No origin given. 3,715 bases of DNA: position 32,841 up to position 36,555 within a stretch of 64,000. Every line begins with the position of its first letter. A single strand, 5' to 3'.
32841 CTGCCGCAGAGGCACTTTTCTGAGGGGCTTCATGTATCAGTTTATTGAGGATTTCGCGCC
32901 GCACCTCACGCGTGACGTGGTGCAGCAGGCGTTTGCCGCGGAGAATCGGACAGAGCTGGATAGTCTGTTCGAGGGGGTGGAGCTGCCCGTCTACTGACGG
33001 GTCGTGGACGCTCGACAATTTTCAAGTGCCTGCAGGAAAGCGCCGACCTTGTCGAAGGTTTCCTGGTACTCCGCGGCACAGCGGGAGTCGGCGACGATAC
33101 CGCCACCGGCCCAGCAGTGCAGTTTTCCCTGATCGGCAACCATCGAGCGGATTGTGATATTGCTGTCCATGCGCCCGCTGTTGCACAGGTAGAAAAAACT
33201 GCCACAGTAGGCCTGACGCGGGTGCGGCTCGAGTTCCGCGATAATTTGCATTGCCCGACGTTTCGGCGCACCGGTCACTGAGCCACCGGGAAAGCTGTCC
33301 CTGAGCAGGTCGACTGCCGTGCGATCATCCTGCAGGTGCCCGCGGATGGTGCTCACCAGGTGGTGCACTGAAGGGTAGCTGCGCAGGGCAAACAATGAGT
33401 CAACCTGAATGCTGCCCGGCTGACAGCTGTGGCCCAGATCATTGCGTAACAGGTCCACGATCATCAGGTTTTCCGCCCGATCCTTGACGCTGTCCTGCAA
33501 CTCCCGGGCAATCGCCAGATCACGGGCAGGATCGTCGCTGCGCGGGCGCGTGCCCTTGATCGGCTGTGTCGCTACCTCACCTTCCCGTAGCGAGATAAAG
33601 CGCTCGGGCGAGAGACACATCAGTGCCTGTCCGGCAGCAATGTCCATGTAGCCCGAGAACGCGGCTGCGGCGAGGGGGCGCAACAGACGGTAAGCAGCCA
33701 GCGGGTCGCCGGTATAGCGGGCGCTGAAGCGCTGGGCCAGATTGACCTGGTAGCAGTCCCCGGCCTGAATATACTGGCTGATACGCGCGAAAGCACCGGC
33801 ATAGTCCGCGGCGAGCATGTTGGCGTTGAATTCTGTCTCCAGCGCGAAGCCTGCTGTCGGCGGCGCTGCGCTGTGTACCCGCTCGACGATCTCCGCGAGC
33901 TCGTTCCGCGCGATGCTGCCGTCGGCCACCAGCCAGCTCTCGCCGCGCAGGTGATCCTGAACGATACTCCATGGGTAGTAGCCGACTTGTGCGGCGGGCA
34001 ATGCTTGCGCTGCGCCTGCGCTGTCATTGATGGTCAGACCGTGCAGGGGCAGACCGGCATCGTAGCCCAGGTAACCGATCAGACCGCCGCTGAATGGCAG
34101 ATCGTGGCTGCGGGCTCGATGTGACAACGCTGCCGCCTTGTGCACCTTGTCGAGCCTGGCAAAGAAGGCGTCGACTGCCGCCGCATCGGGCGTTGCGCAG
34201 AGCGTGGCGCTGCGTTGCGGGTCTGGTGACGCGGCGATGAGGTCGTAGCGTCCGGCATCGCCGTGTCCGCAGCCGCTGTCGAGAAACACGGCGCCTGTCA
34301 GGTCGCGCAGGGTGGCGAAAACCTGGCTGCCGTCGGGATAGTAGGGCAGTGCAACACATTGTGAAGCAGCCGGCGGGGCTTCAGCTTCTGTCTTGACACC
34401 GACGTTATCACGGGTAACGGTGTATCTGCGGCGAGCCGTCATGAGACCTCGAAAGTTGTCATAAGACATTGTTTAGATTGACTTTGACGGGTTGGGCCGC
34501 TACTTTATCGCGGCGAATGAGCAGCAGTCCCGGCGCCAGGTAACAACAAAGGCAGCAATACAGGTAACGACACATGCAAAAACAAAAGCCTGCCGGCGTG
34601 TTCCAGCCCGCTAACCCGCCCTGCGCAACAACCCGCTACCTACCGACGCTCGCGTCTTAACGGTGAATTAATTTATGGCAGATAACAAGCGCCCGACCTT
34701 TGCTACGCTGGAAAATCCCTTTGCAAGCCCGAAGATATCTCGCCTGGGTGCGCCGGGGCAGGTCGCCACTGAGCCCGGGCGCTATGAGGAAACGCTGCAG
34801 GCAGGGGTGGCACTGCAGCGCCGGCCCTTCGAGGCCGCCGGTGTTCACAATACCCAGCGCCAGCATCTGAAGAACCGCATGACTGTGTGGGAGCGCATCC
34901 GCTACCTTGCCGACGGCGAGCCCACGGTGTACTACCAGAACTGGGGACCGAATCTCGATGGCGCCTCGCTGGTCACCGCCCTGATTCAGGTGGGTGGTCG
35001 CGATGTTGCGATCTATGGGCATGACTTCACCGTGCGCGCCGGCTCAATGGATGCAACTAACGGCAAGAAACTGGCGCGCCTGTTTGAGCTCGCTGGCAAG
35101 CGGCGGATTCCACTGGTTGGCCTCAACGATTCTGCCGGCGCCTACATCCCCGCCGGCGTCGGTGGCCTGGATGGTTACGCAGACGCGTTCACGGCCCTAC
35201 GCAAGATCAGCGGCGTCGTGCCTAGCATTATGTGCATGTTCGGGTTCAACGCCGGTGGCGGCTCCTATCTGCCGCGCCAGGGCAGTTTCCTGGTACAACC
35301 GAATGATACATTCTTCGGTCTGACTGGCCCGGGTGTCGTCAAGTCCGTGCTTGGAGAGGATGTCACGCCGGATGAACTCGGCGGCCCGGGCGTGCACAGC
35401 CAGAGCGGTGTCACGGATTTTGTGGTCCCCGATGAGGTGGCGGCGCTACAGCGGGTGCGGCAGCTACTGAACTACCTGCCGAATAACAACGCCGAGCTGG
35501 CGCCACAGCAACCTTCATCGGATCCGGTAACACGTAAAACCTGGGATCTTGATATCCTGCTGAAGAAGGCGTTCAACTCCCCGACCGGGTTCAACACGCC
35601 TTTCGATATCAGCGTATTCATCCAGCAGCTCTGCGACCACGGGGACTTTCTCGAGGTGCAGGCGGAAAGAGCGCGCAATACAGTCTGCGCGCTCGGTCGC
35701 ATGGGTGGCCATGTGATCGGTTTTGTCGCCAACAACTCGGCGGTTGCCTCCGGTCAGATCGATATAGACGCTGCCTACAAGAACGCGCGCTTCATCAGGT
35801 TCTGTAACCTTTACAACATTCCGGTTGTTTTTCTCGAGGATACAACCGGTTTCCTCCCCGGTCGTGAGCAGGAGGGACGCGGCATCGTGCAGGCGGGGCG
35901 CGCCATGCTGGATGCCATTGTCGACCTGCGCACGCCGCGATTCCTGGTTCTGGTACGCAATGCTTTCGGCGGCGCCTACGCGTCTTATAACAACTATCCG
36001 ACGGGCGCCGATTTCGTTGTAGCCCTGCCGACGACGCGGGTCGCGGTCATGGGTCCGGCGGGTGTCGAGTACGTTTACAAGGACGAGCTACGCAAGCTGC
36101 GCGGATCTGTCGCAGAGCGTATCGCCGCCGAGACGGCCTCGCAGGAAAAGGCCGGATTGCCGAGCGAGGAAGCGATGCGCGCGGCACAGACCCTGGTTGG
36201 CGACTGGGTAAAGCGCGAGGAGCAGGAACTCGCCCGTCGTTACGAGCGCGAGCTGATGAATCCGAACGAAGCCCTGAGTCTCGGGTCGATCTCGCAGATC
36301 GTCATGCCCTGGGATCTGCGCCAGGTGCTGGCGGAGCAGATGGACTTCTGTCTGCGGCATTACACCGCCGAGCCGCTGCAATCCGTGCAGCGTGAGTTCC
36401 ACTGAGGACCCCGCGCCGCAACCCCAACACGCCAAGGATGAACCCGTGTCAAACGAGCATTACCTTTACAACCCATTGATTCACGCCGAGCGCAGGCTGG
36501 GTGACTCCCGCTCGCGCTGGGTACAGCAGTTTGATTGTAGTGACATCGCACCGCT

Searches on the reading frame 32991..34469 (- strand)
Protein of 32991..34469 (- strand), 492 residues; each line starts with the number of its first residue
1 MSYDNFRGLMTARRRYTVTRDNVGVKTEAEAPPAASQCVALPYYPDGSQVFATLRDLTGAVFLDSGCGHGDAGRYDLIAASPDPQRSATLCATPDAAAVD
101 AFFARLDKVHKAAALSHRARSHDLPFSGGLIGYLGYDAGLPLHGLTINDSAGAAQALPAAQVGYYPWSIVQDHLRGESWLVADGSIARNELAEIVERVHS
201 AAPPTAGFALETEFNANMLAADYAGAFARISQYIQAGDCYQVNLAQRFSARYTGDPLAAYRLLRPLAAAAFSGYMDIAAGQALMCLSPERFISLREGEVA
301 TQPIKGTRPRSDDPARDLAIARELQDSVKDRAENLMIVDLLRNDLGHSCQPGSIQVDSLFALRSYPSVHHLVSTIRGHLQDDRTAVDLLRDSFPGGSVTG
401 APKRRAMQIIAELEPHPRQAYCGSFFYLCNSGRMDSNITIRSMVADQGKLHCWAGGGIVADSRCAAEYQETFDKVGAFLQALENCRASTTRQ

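Call 95: search_protein_families(library=pfam, proteins=[window:32991-34469:-], max_evalue=0.000001)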
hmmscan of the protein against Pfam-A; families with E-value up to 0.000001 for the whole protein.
window:32991-34469:- (492 aa): 2 families
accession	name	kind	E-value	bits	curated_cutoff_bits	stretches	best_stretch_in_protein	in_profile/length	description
PF00425.24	Chorismate_bind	-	7.8e-88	294.8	27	1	221-474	3-257/257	chorismate binding enzyme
PF04715.19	Anth_synt_I_N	-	4.8e-13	50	23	1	49-177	7-137/140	Anthranilate synthase component I, N terminal region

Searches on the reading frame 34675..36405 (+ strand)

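Call 95: search_protein_families(library=pfam, proteins=[window:34675-36405:+], max_evalue=0.000001)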
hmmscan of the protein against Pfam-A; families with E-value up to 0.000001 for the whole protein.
window:34675-36405:+ (576 aa): 2 families
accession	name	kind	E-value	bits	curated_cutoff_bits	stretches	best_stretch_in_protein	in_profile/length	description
PF01039.27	Carboxyl_trans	-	1.1e-102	344.6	22.3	1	63-557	2-476/493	Carboxyl transferase domain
PF03255.19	ACCA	-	2.2e-08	34.1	23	0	369-464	135-226/310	Acetyl co-enzyme A carboxylase carboxyltransferase-like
